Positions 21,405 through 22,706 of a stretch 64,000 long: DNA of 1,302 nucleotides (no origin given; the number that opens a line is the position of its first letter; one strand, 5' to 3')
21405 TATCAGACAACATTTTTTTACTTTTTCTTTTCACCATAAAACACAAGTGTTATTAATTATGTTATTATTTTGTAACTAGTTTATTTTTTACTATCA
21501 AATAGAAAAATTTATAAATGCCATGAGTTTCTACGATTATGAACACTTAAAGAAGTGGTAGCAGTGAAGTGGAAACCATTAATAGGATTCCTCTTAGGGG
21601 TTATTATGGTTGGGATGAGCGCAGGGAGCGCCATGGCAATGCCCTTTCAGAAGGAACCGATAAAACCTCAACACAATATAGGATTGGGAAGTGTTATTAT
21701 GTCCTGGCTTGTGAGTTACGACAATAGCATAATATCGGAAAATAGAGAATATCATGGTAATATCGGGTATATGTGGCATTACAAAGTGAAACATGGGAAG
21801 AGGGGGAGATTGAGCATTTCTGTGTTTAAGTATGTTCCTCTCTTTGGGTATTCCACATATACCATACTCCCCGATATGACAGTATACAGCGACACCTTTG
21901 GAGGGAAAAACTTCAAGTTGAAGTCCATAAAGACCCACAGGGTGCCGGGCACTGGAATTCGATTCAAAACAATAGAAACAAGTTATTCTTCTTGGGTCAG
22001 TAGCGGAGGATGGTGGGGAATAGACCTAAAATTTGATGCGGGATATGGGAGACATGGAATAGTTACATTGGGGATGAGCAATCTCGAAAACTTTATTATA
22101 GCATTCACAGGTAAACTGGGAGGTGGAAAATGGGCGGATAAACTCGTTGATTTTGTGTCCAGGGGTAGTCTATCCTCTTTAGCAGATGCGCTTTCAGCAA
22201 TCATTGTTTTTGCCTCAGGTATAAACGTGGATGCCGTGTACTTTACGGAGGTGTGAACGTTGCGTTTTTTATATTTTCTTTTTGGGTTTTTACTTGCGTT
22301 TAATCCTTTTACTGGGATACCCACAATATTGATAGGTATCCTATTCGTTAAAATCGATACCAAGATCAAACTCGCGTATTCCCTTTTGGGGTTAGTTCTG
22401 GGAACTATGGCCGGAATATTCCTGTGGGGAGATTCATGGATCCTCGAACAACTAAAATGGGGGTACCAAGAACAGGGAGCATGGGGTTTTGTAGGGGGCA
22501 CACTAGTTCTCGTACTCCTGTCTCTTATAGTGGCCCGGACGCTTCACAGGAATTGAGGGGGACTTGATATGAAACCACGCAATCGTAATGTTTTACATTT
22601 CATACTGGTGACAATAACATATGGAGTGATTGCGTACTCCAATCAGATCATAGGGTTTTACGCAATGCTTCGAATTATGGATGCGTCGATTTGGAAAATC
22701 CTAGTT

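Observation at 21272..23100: Low-GC three-gene island encoding one secreted and two small membrane proteins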

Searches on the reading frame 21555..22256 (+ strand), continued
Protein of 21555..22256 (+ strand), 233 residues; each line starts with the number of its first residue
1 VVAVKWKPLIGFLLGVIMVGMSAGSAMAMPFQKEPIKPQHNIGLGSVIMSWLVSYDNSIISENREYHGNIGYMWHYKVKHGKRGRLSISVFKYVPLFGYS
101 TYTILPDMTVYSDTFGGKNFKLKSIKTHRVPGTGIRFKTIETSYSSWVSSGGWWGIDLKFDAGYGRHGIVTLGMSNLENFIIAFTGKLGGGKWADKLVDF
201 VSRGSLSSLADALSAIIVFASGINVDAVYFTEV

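Call 46: fold_search(model_id=the predicted structure, library=viral)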
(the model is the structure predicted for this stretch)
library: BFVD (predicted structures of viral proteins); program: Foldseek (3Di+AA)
matches with E <= 10: 1245; with E <= 0.001: 6
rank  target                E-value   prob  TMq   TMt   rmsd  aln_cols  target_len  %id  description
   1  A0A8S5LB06            3.2e-04  0.94  0.23  0.08  12.9       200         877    6  Uncharacterized protein [Podoviridae sp. ctBev14]
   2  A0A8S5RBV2            4.3e-04  0.94  0.26  0.14  14.0       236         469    8  Translocon-associated protein beta (TRAPB) [virus sp. ctOZh10]
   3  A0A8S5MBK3            5.1e-04  0.96  0.26  0.11  11.4       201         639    9  Uncharacterized protein [Podoviridae sp. ct53O25]
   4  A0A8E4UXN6            6.8e-04  0.85  0.19  0.08  17.7       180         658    9  (no name in the UniProt tables at hand)
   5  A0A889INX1            7.2e-04  0.95  0.27  0.30  13.2       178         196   12  Uncharacterized protein [Culex impudicus luteo-like virus]
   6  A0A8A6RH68            9.6e-04  0.93  0.24  0.27  11.6       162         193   10  Uncharacterized protein [Hymenopteran tombus-related virus]
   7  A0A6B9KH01            2.0e-03  0.82  0.21  0.23  14.3       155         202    8  Uncharacterized protein [Atrato Sobemo-like virus 4]
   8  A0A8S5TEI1            2.5e-03  0.72  0.21  0.23  16.8       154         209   11  Cellulase [Myoviridae sp. ct3pM2]
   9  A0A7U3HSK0            2.8e-03  0.91  0.28  0.36  19.9       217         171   12  (no name in the UniProt tables at hand)
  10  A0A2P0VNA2            4.7e-03  0.63  0.22  0.09  16.3       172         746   12  Uncharacterized protein [Tetraselmis virus 1]
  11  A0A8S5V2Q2            5.3e-03  0.63  0.24  0.25  20.9       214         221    8  Uncharacterized protein [CrAss-like virus sp. ctelJ1]
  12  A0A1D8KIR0            6.6e-03  0.75  0.24  0.07  18.0       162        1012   11  Baseplate hub + tail lysozyme [Synechococcus phage S-CAM3]
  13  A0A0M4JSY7            6.6e-03  0.54  0.19  0.18  21.0       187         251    9  (no name in the UniProt tables at hand)
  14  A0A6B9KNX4            7.0e-03  0.84  0.27  0.30  21.7       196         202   11  Uncharacterized protein [Atrato Sobemo-like virus 3]
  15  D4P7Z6                7.0e-03  0.75  0.22  0.14  14.2       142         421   10  Gp21 [Rhodococcus phage ReqiPine5]
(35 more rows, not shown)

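Call 47: fold_search(model_id=the predicted structure, library=pdb)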
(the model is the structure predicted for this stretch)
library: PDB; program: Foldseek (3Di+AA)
matches with E <= 10: 1801; with E <= 0.001: 7
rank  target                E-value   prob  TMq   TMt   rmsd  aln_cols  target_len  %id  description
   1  9m00_A                5.8e-04  1.00  0.30  0.23   6.1       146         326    7  Crystal Structure of the Basal pilin EbpB from Enterococcus faecalis with a partially disordered N-terminal domain. (released 2025-07-16)
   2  7w72_T                8.2e-04  1.00  0.33  0.17   9.5       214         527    8  Structure of a human glycosylphosphatidylinositol (GPI) transamidase (released 2022-02-16)
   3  2jh2_C                8.2e-04  0.94  0.19  0.30   9.9       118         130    8  X-ray crystal structure of a cohesin-like module from Clostridium perfringens (released 2007-11-06)
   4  4nen_A                8.7e-04  0.99  0.32  0.10   8.3       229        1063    8  An internal ligand-bound, metastable state of a leukocyte integrin, aXb2 (released 2014-01-15)
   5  7wwn                  9.2e-04  1.00  0.30  0.41   9.0       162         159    9  Structure of hypothetical protein TTHA1873 from Thermus thermophilus with Potassium mercuric iodide (released 2022-04-06)
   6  6kgf_A                9.2e-04  0.97  0.22  0.32   8.5       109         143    9  Crystal structure of CaDoc0917(R16D)-CaCohA2 complex at pH 8.2 (released 2020-07-08)
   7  9m00_B                9.7e-04  1.00  0.30  0.24   6.1       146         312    7  Crystal Structure of the Basal pilin EbpB from Enterococcus faecalis with a partially disordered N-terminal domain. (released 2025-07-16)
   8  6kge_A                1.1e-03  0.97  0.22  0.33   8.5       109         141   10  Crystal structure of CaDoc0917(R16D)-CaCohA2 complex at pH 5.5 (released 2020-07-08)
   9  2jh2_A                1.2e-03  0.94  0.21  0.32   9.5       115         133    8  X-ray crystal structure of a cohesin-like module from Clostridium perfringens (released 2007-11-06)
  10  3lso_A                1.2e-03  1.00  0.35  0.20   8.1       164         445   12  Crystal structure of Putative membrane anchored protein from Corynebacterium diphtheriae (released 2010-02-23)
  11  7wwo_A                1.2e-03  0.99  0.31  0.43   8.1       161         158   11  Dimer form of hypothetical protein TTHA1873 from Thermus thermophilus (released 2022-03-09)
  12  4g1m_A                1.5e-03  0.97  0.26  0.08  10.7       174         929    5  Re-refinement of alpha V beta 3 structure (released 2012-12-12)
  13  2x12_A                1.5e-03  0.91  0.25  0.28   9.8       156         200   11  pH-induced modulation of Streptococcus parasanguinis adhesion by Fap1 fimbriae (released 2010-07-07)
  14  3hrz_B                1.6e-03  0.89  0.22  0.22  15.3       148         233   10  Cobra Venom Factor (CVF) in complex with human factor B (released 2009-07-07)
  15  4ajv                  1.6e-03  0.85  0.24  0.34  16.8       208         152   10  Structure of mouse ZP-C domain of TGF-Beta-Receptor-3 (released 2013-02-27)
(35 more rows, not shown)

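Call 48: search_protein_families(library=pfam, proteins=[L003:11042-11506:+, L003:11525-11908:+, L003:10687-11055:+, L006:9008-9487:+, L006:11565-12065:+, L006:13092-14003:+, L006:14411-14788:+, L087:11014-11475:+, L003:7347-8273:+, L003:8215-9084:+], max_evalue=1)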
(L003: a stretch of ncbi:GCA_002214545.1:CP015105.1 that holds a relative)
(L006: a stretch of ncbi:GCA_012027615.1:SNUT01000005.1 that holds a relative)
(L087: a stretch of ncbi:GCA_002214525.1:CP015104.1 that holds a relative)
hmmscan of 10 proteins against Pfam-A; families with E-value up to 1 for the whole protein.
L003:11042-11506:+ (155 aa): 0 families

L003:11525-11908:+ (128 aa): 0 families

L003:10687-11055:+ (123 aa): 9 families
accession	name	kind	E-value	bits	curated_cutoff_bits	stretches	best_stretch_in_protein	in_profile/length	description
PF06664.17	WLS-like_TM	-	0.00067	19.5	28.3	1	4-110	103-214/247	Wntless-like, transmembrane domain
PF17159.10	MASE3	-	0.016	15.2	31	1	25-105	89-163/226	Membrane-associated sensor domain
PF18761.7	Heliorhodopsin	-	0.02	14.7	26.7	1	7-58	148-199/242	Heliorhodopsin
PF14015.11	DUF4231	-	0.022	15.6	24.7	1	13-83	23-84/103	Protein of unknown function (DUF4231)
PF01988.24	VIT1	-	0.046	14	28.1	1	36-86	129-180/214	VIT family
PF07332.16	Phage_holin_3_6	-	0.05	14.1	28.4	1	47-121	35-111/116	Putative Actinobacterial Holin-X, holin superfamily III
PF17367.7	NiFe_hyd_3_EhaA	-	0.14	12.8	25.5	0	19-70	46-94/97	NiFe-hydrogenase-type-3 Eha complex subunit A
PF11833.13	CPP1-like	-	0.14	12.3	28.4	1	25-94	125-194/196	Protein CHAPERONE-LIKE PROTEIN OF POR1-like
PF02605.20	PsaL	-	0.26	11.4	25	0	49-68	128-147/150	Photosystem I reaction centre subunit XI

L006:9008-9487:+ (160 aa): 0 families

L006:11565-12065:+ (167 aa): 1 family
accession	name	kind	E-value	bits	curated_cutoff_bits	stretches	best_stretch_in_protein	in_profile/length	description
PF01040.23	UbiA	-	0.0024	17.7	34.2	1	21-136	122-231/250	UbiA prenyltransferase family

L006:13092-14003:+ (304 aa): 1 family
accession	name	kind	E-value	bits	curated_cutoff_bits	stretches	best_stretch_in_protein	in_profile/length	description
PF07202.18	Tcp10_C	-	0.0024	17.9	36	1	101-114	7-20/35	T-complex protein 10 C-terminus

L006:14411-14788:+ (126 aa): 1 family
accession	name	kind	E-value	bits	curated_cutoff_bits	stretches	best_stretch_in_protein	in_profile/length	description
PF16085.10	Phage_holin_3_5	-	0.024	15.2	27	1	35-87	13-65/113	Bacteriophage holin Hol, superfamily III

L087:11014-11475:+ (154 aa): 0 families

L003:7347-8273:+ (309 aa): 3 families
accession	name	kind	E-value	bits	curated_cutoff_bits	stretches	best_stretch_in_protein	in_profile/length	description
PF16147.10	DUF4855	-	2e-06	27.7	27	1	113-208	160-231/313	Domain of unknown function (DUF4855)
PF03765.21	CRAL_TRIO_N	-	0.098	13.3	23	1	212-244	2-34/54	CRAL/TRIO, N-terminal domain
PF13192.12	Thioredoxin_3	-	0.25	11.8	24.8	0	178-201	7-30/76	Thioredoxin domain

L003:8215-9084:+ (290 aa): 0 families

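Call 49: search_protein_families(library=padloc, proteins=[window:21564-22253:+, L003:11525-11908:+], max_evalue=1)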
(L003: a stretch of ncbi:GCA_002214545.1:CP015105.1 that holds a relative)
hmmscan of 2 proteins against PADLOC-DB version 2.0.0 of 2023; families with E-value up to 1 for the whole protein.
window:21564-22253:+ (230 aa): 0 families

L003:11525-11908:+ (128 aa): 0 families

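Call 52: list_cluster_members(proteins=[P0010, P0011, P0012, P0015, P0017, P0023, P0013, P0014, P0003, P0005])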
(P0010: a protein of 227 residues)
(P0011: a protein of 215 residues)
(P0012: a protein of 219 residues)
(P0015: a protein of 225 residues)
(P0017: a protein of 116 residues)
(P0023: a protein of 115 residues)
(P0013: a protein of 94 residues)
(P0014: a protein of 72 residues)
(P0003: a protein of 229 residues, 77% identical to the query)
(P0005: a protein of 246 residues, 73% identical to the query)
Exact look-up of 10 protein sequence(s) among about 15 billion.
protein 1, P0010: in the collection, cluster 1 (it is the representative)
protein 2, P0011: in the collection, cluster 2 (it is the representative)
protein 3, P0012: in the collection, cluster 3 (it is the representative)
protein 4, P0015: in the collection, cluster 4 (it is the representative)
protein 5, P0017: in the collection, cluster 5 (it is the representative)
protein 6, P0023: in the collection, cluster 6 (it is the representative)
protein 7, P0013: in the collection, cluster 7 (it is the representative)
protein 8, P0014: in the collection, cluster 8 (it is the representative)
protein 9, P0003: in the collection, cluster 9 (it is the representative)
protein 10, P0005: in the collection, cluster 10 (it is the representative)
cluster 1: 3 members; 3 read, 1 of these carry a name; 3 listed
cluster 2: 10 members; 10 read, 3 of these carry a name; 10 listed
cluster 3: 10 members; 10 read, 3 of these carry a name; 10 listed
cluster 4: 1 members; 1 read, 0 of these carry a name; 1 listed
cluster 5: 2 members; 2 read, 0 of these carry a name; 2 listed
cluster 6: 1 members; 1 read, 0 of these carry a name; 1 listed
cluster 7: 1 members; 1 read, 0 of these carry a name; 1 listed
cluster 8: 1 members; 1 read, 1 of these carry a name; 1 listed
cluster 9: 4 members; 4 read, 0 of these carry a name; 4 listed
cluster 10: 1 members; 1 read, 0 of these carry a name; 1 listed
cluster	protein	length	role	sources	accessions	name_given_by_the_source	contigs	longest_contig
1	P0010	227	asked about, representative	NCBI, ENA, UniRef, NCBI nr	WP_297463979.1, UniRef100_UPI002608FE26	hypothetical protein [Thermococcus sp.] | hypothetical protein n=1 Tax=Thermococcus sp. TaxID=35749 RepID=UPI002608FE26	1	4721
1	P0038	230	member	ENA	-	-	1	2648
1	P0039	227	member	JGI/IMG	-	-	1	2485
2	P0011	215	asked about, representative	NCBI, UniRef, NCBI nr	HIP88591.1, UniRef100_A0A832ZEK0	MAG TPA: hypothetical protein EYH24_01150 [Thermococcus paralvinellae] | Uncharacterized protein n=1 Tax=Thermococcus paralvinellae TaxID=582419 ... | hypothetical protein [Thermococcus paralvinellae]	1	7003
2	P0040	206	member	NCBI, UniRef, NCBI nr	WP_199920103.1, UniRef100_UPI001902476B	hypothetical protein [Thermococcus piezophilus] | hypothetical protein n=1 Tax=Thermococcus piezophilus TaxID=1712654 RepID=UPI001902476B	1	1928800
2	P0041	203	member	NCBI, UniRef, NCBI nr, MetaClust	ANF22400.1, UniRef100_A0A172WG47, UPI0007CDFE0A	hypothetical protein A7C91_03845 [Thermococcus piezophilus] | Uncharacterized protein n=1 Tax=Thermococcus piezophilus TaxID=1712654 ... | status=active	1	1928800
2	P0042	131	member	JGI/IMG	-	-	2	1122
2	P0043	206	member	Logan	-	-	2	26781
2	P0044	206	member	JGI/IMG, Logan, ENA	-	-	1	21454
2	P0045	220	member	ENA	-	-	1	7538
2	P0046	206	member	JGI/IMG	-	-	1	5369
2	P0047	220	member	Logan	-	-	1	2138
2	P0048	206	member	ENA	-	-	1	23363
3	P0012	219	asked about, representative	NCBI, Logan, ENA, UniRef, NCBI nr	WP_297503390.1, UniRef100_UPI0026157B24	hypothetical protein [Thermococcus sp.] | hypothetical protein n=1 Tax=Thermococcus sp. TaxID=35749 RepID=UPI0026157B24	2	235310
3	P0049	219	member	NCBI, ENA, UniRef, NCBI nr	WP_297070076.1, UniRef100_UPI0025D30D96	hypothetical protein [Thermococcus sp.] | hypothetical protein n=1 Tax=Thermococcus sp. TaxID=35749 RepID=UPI0025D30D96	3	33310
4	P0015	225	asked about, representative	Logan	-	-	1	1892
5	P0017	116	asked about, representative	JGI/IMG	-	-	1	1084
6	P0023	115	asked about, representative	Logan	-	-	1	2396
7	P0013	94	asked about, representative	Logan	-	-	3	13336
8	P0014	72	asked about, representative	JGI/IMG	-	hypothetical protein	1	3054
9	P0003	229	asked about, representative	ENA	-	-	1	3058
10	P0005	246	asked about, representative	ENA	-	-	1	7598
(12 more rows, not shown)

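Call 53: find_encoding_contigs(protein=P0040, flank=8000, max_places=1)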
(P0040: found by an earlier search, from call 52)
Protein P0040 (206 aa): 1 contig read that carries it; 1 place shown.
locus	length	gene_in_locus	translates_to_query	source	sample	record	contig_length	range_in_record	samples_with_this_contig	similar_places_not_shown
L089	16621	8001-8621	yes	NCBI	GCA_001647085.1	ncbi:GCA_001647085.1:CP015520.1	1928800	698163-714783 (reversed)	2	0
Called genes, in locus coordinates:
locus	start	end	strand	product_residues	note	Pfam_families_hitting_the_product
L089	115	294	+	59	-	-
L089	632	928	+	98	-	PF00565:SNase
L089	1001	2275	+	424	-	PF01979:Amidohydro_1, PF07969:Amidohydro_3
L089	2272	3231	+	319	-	PF05763:DUF835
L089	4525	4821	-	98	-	-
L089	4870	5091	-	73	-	-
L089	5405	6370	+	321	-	PF04055:Radical_SAM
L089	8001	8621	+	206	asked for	-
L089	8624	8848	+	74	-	-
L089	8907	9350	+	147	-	-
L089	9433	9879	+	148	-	-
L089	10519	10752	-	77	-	-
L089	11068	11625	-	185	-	PF01022:HTH_5, PF01047:MarR, PF12802:MarR_2, PF12840:HTH_20, PF13412:HTH_24, PF25212:HVO_A0114, PF01978:TrmB, PF08279:HTH_11, +6 more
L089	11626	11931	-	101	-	PF02680:DUF211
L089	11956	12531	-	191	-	PF01022:HTH_5, PF12840:HTH_20, PF13412:HTH_24, PF01978:TrmB (weak), PF08279:HTH_11 (weak), PF21476:PF0610-like_N (weak)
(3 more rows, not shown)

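Call 54: find_encoding_contigs(protein=P0012, flank=8000, max_places=1)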
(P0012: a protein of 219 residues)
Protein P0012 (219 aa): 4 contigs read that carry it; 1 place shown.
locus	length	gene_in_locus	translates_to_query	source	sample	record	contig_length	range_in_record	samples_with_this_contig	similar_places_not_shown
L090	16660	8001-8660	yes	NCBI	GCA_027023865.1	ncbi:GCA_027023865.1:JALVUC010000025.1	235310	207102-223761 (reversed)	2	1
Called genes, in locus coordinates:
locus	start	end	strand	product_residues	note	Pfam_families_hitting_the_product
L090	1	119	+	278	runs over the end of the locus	PF01513:NAD_kinase, PF20143:NAD_kinase_C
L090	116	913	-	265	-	PF05763:DUF835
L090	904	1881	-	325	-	PF00814:TsaD, PF22521:HypF_C_2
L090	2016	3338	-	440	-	PF13380:CoA_binding_2, PF13607:Succ_CoA_lig, PF19045:Ligase_CoA_2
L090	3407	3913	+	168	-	PF01467:CTP_transf_like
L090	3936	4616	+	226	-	PF00121:TIM, PF05690:ThiG (weak)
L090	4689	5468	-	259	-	PF00106:adh_short, PF23441:SDR, PF01370:Epimerase (weak), PF08659:KR, PF13561:adh_short_C2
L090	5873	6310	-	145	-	PF01878:EVE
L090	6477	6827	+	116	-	-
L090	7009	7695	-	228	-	-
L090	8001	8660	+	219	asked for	-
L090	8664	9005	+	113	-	-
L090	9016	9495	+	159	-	-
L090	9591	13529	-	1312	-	PF03833:PolC_DP2_N, PF24844:PolC_DP2_central, PF24846:PolC_DP2_cat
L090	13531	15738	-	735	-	PF22317:PolB_N, PF00149:Metallophos, PF04042:DNA_pol_E_B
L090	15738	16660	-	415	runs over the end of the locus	PF01637:ATPase_2 (weak), PF05621:TniB (faint), PF13191:AAA_16, PF00004:AAA, PF13401:AAA_22, PF22606:Cdc6-ORC-like_ATPase_lid (weak), PF22703:Cdc6_lid, PF09079:WHD_Cdc6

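Call 85: search_dna_similar(query=window:21564-22253:+, collection=plasmids, mode=protein, max_evalue=0.001)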
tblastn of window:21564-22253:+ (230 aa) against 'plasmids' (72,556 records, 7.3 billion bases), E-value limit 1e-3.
No match.

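Call 86: search_dna_similar(query=window:21564-22253:+, collection=phages, mode=protein, max_evalue=0.001)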
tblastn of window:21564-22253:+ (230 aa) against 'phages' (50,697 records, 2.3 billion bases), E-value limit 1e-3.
No match.

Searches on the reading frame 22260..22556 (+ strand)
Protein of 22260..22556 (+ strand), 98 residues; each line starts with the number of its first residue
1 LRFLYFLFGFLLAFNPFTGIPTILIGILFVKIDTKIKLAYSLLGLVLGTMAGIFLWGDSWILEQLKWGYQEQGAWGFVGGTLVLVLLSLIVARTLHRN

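Call 6: search_protein_families(library=pfam, proteins=[window:22260-22556:+], max_evalue=1)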
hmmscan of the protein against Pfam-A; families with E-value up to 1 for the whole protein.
window:22260-22556:+ (98 aa): 2 families
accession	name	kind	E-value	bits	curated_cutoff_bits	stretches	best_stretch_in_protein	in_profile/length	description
PF21314.2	TM_ErbB1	-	0.045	13.9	27.1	1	76-92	4-20/36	Epidermal growth factor receptor transmembrane-juxtamembrane segment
PF20599.3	DUF6796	-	0.26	11.3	26.9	1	3-83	138-219/225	Family of unknown function (DUF6796)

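Call 7: search_protein_families(library=ncbifam, proteins=[window:22260-22556:+], max_evalue=1)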
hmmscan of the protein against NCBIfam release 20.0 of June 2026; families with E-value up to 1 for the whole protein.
window:22260-22556:+ (98 aa): 1 family
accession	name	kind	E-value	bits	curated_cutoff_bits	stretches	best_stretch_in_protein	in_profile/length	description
NF033218.1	anchor_AmaP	equivalog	0.025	14.3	55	1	36-91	5-64/166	alkaline shock response membrane anchor protein AmaP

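Call 8: search_protein_families(library=phrogs, proteins=[window:22260-22556:+], max_evalue=1)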
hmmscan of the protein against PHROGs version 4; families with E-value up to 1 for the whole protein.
window:22260-22556:+ (98 aa): 1 family
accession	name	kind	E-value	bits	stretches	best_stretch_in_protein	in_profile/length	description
phrog_17279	-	moron, auxiliary metabolic gene and host takeover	0.59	11.2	1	35-49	24-38/43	membrane protein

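Call 48: search_protein_families(library=pfam, proteins=[L087:11014-11475:+], max_evalue=1)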
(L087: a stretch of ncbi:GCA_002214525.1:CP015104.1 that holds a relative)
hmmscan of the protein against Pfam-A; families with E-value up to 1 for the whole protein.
L087:11014-11475:+ (154 aa): 0 families

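Call 49: search_protein_families(library=padloc, proteins=[window:22260-22553:+], max_evalue=1)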
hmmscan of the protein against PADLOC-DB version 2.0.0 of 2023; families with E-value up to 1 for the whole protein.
window:22260-22553:+ (98 aa): 0 families
